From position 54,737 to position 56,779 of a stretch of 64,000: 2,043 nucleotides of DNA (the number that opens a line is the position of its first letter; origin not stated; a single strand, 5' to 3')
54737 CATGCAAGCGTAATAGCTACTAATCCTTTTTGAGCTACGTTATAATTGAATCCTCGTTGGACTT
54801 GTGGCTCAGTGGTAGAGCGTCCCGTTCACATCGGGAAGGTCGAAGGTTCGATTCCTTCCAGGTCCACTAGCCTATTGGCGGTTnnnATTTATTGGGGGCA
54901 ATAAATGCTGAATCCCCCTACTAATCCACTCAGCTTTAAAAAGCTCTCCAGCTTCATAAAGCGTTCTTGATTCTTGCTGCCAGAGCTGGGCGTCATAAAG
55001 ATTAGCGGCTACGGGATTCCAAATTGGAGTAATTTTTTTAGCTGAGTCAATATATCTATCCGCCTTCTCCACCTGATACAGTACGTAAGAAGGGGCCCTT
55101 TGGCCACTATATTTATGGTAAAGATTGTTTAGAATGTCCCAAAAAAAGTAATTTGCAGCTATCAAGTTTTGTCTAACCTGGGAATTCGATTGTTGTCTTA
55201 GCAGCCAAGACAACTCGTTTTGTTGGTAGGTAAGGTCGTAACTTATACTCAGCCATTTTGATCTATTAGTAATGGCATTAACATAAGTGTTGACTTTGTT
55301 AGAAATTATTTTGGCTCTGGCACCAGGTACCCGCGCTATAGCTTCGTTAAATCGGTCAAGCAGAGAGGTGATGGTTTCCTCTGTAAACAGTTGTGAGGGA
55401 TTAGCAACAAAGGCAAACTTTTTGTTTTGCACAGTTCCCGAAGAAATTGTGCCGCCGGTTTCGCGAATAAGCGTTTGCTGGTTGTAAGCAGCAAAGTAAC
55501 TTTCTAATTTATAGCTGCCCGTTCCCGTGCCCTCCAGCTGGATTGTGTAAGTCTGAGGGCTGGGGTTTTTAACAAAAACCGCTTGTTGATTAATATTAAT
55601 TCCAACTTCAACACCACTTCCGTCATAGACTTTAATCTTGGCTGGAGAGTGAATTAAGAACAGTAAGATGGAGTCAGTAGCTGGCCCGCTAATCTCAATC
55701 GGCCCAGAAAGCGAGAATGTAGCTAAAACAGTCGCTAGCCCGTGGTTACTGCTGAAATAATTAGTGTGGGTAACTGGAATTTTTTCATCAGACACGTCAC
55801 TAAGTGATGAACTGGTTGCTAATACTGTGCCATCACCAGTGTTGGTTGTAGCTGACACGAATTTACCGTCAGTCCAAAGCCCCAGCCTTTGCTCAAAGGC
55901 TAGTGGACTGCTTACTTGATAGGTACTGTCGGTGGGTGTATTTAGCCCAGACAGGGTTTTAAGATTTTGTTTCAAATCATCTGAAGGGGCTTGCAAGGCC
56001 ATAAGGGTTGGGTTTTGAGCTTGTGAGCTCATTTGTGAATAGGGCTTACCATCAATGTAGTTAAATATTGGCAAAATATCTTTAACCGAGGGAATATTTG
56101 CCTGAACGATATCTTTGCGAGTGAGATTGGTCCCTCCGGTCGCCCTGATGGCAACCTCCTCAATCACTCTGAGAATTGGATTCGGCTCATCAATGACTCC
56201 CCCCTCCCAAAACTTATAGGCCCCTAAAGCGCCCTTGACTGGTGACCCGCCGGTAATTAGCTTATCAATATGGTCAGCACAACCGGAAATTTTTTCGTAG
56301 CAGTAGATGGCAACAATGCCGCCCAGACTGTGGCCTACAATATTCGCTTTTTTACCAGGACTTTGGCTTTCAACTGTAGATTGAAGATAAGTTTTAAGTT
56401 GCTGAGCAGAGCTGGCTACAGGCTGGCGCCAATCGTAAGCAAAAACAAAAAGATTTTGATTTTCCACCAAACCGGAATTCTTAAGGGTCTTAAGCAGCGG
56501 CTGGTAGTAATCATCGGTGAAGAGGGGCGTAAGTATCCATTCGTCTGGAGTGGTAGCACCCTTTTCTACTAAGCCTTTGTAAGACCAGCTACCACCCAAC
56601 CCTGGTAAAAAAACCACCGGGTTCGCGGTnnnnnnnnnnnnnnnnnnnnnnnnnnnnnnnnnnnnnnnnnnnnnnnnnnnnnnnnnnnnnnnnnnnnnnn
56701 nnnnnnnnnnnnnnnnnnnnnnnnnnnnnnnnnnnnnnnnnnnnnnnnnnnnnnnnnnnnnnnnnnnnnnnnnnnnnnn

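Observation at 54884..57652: Secreted BNR beta-propeller fused to an LCAT-like lipase/acyltransferase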

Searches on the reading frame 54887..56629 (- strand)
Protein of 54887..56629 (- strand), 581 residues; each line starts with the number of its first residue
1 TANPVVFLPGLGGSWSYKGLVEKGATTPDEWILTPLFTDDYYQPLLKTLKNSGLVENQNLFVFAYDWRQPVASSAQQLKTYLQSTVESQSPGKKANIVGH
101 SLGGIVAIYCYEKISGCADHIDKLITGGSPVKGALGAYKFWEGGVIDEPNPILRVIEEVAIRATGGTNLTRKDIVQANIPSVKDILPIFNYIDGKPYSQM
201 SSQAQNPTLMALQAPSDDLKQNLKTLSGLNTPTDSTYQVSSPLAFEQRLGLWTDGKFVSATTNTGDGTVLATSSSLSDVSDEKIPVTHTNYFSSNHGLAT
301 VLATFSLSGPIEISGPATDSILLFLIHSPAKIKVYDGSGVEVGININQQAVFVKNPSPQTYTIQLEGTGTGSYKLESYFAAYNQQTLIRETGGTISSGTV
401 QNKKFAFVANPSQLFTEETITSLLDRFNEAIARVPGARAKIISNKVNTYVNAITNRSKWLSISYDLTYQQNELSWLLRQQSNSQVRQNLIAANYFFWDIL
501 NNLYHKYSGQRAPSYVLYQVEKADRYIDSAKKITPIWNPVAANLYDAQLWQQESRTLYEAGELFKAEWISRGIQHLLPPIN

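Call 37: find_homologous_proteins(query=window:54887-56629:-, max_evalue=0.00001)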
Query window:54887-56629:- (581 aa): 47 proteins with E <= 0.00001 among 8000 candidates.
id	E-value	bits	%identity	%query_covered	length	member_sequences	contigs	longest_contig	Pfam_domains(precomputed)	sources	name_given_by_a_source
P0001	0.0e+0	1310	100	100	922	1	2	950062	PF02450.22,PF07819.20,PF15902.13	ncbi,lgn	-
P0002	1.2e-130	455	40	98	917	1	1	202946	PF02450.22,PF07819.20,PF02012.27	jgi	-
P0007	9.1e-127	442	41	99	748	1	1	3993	PF02089.22,PF02450.22,PF00561.27,PF07819.20,PF24096.3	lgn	-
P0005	4.6e-119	417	49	71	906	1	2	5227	PF02450.22,PF07819.20,PF15902.13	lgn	-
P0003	3.8e-109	384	47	69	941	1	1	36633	PF02089.22,PF02450.22,PF07819.20,PF24096.3,PF15902.13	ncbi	-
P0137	4.5e-108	380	36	99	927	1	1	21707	PF02450.22,PF14870.13,PF07819.20,PF15902.13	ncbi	-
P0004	5.6e-106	373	43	75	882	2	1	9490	PF02450.22,PF24096.3,PF15902.13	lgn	-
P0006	4.5e-101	357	40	99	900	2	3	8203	PF02089.22,PF02450.22,PF14870.13,PF00561.27,PF07819.20,PF24096.3,PF15902.13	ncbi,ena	-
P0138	7.5e-99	350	39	84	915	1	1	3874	PF02450.22,PF07819.20,PF24096.3,PF15902.13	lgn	-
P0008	5.2e-97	344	35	99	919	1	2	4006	PF02450.22,PF14870.13,PF07819.20,PF15902.13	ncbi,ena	-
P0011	4.0e-86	308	36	99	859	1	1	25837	PF02450.22,PF07819.20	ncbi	-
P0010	1.4e-85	306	36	99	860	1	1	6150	PF02450.22,PF00561.27,PF07819.20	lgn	-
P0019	3.0e-82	295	35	99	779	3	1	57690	PF02089.22,PF05057.21,PF02450.22,PF07819.20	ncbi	-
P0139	3.0e-80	289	34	98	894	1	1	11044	PF02450.22,PF00561.27,PF07819.20,PF24096.3,PF15902.13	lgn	-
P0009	5.1e-79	284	40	68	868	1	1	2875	PF00801.27,PF02450.22,PF15902.13,PF18911.7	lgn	-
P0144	4.3e-38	149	31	64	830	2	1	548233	PF02089.22,PF02450.22,PF07819.20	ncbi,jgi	-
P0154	2.6e-34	137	32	66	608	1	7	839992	PF02089.22,PF02450.22,PF07819.20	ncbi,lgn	-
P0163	5.9e-28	116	28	68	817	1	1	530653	PF02450.22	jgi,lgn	-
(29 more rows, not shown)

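Call 46: search_protein_representatives(protein=window:54887-56629:-)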
Query: 581 residues. Proteins with E-value up to 0.001 (for the whole library): 3128; up to 1e-10: 1368; up to 1e-30: 416. The best 150 are listed.
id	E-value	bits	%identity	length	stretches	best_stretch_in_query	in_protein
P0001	0.0e+00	1309.9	100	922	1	1-581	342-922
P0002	3.9e-131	454.8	40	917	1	3-574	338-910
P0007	2.9e-127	442.0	41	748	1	3-574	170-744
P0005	1.5e-119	416.6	46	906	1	3-451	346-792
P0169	1.2e-108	380.6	40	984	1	3-517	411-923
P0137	1.4e-108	380.3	37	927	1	3-573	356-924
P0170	4.3e-102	359.0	43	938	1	2-416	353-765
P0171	1.2e-100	354.1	44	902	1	2-428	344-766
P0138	2.4e-99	349.9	40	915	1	4-483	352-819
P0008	1.7e-97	343.8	35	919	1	3-574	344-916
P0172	2.8e-96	339.8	38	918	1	3-508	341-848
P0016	2.4e-93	330.1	44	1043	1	3-429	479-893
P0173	4.2e-92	326.0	35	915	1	3-520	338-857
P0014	4.7e-91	322.5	36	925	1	3-514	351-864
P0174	5.2e-89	315.7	41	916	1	3-432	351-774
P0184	6.8e-50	186.6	31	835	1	4-453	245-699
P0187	1.5e-49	185.5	33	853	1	2-393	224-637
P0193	9.2e-48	179.6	29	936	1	1-504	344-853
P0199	2.6e-46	174.8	33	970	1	1-427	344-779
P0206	1.4e-45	172.4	33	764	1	2-430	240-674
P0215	7.4e-45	170.0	34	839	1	3-385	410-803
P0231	3.4e-43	164.5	28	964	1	3-562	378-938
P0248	5.6e-42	160.5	31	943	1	3-495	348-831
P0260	7.1e-41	156.9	28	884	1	3-517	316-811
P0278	7.3e-40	153.5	27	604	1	2-468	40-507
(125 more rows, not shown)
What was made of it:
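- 55397..55687 (-): Beta-sandwich domain, residues 656-752, conserved across the family (motifs FxxxSPA and GxGxYxL). Most family matches extend through it, covering query positions 3-375 of the core (call 46).
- Family size of 416 representatives at E<=1e-30 (call 46).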

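Call 50: find_encoding_contigs(protein=P0144, flank=7000, max_places=1)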
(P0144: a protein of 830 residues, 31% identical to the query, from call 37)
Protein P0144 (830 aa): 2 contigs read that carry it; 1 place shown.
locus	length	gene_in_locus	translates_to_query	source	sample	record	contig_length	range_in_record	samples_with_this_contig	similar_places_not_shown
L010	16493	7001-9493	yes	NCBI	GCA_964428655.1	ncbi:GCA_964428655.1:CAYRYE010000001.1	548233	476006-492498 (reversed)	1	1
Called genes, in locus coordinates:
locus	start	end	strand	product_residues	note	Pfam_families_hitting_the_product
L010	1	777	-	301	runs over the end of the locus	PF01435:Peptidase_M48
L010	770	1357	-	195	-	PF04011:LemA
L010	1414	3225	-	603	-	PF14716:HHH_8, PF14520:HHH_5 (weak), PF14791:DNA_pol_B_thumb, PF02811:PHP (weak)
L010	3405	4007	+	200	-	PF01476:LysM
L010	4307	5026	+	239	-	PF09136:Glucodextran_B (weak), PF19077:Big_13 (faint), PF27332:TP_0781 (faint), PF09136:Glucodextran_B, PF17936:Big_6 (weak)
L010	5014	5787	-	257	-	PF00535:Glycos_transf_2, PF13641:Glyco_tranf_2_3 (weak)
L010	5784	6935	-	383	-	PF00534:Glycos_transf_1, PF13692:Glyco_trans_1_4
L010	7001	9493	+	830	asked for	PF02089:Palm_thioest (weak), PF02450:LCAT, PF07819:PGAP1 (weak)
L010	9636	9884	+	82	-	-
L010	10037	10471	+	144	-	-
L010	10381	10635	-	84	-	-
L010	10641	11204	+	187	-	PF10502:Peptidase_S26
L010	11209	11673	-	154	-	PF17762:HTH_ParB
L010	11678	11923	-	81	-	PF01016:Ribosomal_L27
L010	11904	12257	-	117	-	PF00829:Ribosomal_L21p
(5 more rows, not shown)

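Call 52: find_encoding_contigs(protein=P0154, flank=7000, max_places=1)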
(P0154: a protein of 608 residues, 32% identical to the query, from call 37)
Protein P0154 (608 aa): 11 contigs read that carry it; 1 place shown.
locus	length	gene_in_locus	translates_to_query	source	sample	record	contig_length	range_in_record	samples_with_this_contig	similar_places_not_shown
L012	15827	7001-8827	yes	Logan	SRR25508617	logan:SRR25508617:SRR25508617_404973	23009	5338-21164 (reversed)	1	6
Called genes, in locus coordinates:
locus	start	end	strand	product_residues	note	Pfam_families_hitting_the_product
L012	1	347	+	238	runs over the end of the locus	PF17936:Big_6, PF19077:Big_13, PF12733:Cadherin-like (faint), PF09136:Glucodextran_B, PF19077:Big_13 (weak)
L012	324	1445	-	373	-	PF04932:Wzy_C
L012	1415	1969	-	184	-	-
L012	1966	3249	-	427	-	PF13231:PMT_2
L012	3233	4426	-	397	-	PF01943:Polysacc_synt, PF05975:EcsB (weak), PF13440:Polysacc_synt_3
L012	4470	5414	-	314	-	PF00535:Glycos_transf_2, PF10111:Glyco_tranf_2_2 (weak), PF13641:Glyco_tranf_2_3, PF13506:Glyco_transf_21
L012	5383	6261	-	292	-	PF13439:Glyco_transf_4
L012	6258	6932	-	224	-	PF13489:Methyltransf_23, PF13649:Methyltransf_25, PF13847:Methyltransf_31, PF08241:Methyltransf_11, PF08242:Methyltransf_12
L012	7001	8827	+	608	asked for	PF02089:Palm_thioest (faint), PF02450:LCAT (weak), PF07819:PGAP1 (weak)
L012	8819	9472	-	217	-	-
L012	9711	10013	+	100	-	PF00239:Resolvase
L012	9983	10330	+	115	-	PF13651:EcoRI_methylase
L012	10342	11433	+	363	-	PF03235:GmrSD_N, PF01844:HNH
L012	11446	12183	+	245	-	PF09509:Hypoth_Ymh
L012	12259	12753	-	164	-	PF00293:NUDIX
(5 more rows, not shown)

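Call 53: find_encoding_contigs(protein=P0163, flank=7000, max_places=1)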
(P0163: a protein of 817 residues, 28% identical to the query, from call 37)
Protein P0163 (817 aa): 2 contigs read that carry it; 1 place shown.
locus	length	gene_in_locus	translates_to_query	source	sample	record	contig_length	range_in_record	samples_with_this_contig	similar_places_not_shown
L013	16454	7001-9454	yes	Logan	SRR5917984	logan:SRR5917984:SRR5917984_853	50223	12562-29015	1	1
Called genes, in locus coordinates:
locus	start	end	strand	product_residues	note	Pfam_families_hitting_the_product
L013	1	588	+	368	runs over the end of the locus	PF02163:Peptidase_M50, PF13180:PDZ_2 (weak), PF17820:PDZ_6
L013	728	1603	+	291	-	PF00480:ROK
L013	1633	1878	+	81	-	-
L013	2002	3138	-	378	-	-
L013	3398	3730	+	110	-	-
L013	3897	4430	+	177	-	-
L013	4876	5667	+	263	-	PF11967:RecO_N, PF02565:RecO_C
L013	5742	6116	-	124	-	-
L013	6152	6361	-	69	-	-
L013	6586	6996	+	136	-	-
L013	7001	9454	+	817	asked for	PF02450:LCAT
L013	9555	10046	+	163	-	-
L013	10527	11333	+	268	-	PF00459:Inositol_P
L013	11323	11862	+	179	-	PF01583:APS_kinase, PF13238:AAA_18 (weak), PF13671:AAA_33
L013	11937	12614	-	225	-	-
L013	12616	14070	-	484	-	-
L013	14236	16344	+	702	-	-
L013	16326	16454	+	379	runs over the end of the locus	PF13439:Glyco_transf_4, PF00534:Glycos_transf_1, PF13692:Glyco_trans_1_4, PF13524:Glyco_trans_1_2 (faint)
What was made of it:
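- The most distant member checked (L013) lacks the adjacency (call 53).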

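Call 75: list_cluster_members(proteins=[P0184, P0187, P0193, P0199, P0206, P0215, P0231, P0248, P0260, P0278])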
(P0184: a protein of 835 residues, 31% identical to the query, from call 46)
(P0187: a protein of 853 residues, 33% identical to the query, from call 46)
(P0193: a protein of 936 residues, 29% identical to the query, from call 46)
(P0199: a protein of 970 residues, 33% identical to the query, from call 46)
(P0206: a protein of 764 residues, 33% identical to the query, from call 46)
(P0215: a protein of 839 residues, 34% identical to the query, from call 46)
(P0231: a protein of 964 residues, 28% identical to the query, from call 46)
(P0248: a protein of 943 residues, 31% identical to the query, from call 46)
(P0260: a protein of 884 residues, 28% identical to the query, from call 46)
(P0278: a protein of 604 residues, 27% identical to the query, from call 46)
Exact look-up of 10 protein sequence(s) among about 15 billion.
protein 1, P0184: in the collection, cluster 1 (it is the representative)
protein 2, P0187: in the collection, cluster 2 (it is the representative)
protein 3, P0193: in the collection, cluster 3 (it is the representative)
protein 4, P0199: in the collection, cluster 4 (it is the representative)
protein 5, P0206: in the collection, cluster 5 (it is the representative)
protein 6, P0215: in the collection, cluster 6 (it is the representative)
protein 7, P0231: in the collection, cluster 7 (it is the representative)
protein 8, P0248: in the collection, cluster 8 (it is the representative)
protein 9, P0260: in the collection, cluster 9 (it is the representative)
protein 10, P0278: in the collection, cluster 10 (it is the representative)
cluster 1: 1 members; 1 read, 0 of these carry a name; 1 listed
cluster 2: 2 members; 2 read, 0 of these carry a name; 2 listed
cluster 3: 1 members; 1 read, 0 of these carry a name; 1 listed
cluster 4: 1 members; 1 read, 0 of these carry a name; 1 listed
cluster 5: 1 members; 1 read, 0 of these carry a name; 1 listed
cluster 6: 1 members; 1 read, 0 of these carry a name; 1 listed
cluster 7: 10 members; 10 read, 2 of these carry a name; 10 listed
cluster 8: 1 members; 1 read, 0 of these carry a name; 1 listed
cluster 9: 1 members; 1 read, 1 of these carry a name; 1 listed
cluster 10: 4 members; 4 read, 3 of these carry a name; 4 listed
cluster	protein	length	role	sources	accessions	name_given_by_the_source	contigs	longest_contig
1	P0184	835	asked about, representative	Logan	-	-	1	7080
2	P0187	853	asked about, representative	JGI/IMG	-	-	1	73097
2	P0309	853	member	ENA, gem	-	-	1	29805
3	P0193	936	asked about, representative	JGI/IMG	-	-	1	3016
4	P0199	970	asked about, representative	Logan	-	-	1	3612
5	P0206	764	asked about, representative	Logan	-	-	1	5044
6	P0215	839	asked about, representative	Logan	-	-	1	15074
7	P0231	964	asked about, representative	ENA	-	-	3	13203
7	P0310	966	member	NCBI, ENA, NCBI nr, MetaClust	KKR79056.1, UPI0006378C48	MAG: PGAP1 family protein [Microgenomates group bacterium GW2011_GWB1_40_9] | status=active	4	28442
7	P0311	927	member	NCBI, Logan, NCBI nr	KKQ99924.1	MAG: PGAP1 family protein [Microgenomates group bacterium GW2011_GWC1_39_12]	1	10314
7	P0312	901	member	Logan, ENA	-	-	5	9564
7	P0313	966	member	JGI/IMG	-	-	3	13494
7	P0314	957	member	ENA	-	-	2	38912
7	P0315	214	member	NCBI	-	-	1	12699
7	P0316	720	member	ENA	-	-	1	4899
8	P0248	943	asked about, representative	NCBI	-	-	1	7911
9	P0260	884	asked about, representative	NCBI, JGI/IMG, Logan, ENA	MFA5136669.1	MAG: hypothetical protein WC489_04725 [Patescibacteria group bacterium]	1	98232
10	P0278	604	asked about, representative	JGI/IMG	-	-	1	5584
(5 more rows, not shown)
